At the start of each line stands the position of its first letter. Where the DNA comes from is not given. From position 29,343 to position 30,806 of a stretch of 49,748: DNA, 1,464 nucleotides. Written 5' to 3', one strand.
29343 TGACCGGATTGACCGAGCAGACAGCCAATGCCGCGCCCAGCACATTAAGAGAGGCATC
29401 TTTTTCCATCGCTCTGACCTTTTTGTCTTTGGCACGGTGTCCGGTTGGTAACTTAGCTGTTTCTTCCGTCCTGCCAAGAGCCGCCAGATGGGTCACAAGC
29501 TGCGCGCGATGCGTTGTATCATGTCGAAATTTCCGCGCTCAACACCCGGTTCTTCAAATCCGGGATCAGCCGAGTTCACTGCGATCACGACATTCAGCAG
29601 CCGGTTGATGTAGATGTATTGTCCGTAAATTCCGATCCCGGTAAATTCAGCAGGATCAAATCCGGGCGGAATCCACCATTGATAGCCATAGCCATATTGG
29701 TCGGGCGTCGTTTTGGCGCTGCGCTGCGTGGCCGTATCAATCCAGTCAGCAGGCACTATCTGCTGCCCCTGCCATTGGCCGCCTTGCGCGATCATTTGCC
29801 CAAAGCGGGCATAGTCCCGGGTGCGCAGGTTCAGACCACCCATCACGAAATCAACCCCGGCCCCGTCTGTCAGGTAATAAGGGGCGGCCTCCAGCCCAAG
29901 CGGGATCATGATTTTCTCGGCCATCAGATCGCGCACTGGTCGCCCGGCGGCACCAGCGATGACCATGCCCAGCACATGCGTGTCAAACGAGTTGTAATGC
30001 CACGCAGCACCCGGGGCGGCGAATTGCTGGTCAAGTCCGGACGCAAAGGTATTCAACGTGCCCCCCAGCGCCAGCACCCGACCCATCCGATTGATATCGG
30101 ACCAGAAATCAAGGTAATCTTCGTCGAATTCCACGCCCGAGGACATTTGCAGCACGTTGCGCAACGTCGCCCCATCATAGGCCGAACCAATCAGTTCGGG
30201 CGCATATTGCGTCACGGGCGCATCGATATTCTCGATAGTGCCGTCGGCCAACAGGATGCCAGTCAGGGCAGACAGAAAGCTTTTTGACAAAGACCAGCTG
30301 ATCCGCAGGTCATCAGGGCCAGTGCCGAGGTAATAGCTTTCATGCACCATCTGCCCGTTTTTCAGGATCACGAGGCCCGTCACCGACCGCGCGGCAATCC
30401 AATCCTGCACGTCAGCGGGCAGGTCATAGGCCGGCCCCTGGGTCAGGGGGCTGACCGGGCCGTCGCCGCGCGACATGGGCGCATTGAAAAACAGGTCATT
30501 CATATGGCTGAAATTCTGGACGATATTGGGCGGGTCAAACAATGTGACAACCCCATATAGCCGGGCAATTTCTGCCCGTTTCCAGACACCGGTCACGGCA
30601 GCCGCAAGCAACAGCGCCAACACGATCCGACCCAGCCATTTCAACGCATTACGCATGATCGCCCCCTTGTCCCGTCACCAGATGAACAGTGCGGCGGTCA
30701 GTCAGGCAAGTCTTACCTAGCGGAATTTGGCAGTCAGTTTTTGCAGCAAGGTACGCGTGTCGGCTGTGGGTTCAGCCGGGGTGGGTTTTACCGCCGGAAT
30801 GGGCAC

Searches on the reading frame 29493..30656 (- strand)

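Call 34: search_protein_families(library=pfam, proteins=[window:29493-30656:-], max_evalue=0.00001)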
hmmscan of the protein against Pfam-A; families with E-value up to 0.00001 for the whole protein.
window:29493-30656:- (387 aa): 1 family
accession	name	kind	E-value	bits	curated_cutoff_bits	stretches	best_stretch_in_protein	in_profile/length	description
PF00144.29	Beta-lactamase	-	7.7e-30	104.6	27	1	95-371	19-317/329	Beta-lactamase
